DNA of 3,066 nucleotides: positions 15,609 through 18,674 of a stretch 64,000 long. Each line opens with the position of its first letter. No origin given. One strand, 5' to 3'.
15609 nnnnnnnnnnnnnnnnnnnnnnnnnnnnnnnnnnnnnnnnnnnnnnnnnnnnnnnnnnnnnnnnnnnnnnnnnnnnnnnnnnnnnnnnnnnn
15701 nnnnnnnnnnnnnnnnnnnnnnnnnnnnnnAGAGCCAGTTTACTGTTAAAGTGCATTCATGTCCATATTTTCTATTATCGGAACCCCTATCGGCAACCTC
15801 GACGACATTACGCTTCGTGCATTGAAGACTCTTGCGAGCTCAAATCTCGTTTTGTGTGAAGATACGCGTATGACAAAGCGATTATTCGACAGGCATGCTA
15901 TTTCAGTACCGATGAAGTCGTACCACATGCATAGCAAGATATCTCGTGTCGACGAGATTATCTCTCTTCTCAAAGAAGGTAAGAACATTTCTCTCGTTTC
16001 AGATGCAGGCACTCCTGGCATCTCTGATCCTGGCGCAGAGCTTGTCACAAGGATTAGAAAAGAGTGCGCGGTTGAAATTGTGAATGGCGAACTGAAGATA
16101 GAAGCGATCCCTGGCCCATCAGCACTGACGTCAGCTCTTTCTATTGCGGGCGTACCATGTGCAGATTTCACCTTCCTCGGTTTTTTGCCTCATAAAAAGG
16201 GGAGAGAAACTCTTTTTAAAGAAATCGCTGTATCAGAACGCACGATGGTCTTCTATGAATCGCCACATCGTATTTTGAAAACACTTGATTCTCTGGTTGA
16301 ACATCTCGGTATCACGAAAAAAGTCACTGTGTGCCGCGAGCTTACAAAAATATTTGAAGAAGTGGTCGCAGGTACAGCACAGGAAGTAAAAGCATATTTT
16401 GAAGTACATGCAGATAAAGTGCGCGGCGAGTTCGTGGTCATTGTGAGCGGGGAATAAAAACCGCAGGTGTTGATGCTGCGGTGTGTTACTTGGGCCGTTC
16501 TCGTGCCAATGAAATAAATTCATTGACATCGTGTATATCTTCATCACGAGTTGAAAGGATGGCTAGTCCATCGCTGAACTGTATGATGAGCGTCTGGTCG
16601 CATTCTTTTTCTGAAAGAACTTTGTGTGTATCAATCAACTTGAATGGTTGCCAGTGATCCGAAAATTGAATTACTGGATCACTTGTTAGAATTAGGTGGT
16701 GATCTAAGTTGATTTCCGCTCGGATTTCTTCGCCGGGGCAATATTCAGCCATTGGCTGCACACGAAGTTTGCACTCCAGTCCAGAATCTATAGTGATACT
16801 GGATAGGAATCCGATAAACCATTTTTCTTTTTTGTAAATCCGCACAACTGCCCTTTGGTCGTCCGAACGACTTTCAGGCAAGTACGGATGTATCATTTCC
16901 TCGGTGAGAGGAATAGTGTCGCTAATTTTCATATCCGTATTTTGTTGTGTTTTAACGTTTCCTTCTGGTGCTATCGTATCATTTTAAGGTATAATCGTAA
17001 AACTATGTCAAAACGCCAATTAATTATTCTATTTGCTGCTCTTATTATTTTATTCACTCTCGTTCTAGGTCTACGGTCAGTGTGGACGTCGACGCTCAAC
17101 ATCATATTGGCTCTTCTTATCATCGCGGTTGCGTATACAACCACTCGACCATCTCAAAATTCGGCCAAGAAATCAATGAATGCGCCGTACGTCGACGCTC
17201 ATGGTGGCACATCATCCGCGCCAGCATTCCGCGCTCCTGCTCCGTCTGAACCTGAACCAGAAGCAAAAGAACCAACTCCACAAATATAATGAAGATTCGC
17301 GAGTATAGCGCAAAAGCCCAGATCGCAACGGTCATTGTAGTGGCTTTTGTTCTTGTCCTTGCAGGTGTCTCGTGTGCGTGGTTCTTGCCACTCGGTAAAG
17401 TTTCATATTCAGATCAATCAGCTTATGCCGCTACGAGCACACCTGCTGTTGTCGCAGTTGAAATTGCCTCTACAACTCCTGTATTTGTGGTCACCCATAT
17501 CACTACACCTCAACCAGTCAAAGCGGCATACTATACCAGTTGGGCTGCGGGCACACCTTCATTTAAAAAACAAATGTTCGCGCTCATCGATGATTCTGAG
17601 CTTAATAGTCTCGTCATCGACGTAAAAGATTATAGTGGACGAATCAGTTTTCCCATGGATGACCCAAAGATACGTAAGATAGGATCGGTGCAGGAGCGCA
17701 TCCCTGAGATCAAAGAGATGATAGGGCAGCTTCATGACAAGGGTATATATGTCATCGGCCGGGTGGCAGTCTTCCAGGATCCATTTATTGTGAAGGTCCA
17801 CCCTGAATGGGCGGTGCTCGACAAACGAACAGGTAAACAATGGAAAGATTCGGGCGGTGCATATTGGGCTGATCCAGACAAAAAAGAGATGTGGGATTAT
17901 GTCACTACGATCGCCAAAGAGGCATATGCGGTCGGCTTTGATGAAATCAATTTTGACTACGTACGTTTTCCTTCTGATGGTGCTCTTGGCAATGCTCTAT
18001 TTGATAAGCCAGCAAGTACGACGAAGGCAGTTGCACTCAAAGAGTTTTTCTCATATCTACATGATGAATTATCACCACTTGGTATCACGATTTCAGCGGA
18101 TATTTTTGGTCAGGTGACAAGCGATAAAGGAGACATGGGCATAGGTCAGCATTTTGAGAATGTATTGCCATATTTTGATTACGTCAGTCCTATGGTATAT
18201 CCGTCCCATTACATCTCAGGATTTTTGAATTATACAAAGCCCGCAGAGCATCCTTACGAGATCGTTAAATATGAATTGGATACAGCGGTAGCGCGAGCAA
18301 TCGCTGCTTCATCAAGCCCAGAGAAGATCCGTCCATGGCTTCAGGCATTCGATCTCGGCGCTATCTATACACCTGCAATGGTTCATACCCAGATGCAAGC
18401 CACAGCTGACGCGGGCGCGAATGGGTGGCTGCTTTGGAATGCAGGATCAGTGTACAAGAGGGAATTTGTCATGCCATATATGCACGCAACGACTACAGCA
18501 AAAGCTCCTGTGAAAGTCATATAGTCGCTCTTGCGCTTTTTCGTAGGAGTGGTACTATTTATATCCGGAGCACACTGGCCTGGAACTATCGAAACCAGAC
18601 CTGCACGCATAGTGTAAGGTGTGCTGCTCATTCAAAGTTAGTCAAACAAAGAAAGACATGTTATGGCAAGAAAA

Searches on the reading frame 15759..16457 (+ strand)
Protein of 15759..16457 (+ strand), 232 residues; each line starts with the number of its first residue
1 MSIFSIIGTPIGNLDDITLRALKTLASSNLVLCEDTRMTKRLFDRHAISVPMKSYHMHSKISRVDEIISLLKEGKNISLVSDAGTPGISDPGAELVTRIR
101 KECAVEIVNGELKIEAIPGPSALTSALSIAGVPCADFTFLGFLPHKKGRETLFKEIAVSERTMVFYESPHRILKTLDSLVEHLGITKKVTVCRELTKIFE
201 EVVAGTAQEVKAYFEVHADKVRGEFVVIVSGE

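Call 45: search_protein_families(library=pfam, proteins=[window:15759-16457:+])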
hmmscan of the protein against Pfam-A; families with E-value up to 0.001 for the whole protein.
window:15759-16457:+ (232 aa): 1 family
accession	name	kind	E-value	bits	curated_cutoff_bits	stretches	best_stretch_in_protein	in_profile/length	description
PF00590.25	TP_methylase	-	1.1e-32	114.1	27.8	1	5-210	3-211/212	Tetrapyrrole (Corrin/Porphyrin) Methylases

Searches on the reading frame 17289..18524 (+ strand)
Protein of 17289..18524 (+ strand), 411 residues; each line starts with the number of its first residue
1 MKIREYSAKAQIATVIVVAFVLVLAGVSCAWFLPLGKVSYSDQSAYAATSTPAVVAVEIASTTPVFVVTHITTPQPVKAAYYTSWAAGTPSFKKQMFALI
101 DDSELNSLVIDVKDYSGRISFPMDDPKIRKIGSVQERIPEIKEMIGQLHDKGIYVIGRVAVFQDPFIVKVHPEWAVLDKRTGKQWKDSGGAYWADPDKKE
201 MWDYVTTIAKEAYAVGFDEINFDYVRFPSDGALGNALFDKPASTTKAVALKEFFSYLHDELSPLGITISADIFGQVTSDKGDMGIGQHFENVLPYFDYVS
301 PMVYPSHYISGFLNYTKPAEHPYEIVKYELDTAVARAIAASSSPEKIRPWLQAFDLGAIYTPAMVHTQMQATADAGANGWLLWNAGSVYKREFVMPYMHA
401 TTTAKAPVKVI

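Call 45: search_protein_families(library=pfam, proteins=[window:17289-18524:+])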
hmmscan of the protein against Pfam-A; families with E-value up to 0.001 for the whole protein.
window:17289-18524:+ (411 aa): 2 families
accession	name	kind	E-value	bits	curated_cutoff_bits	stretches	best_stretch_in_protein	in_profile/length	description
PF13200.12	DUF4015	-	4.3e-98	328.7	27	1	80-389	2-313/313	Putative glycosyl hydrolase domain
PF14871.12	GHL6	-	1.7e-05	25.5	35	1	94-180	3-85/132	Hypothetical glycosyl hydrolase 6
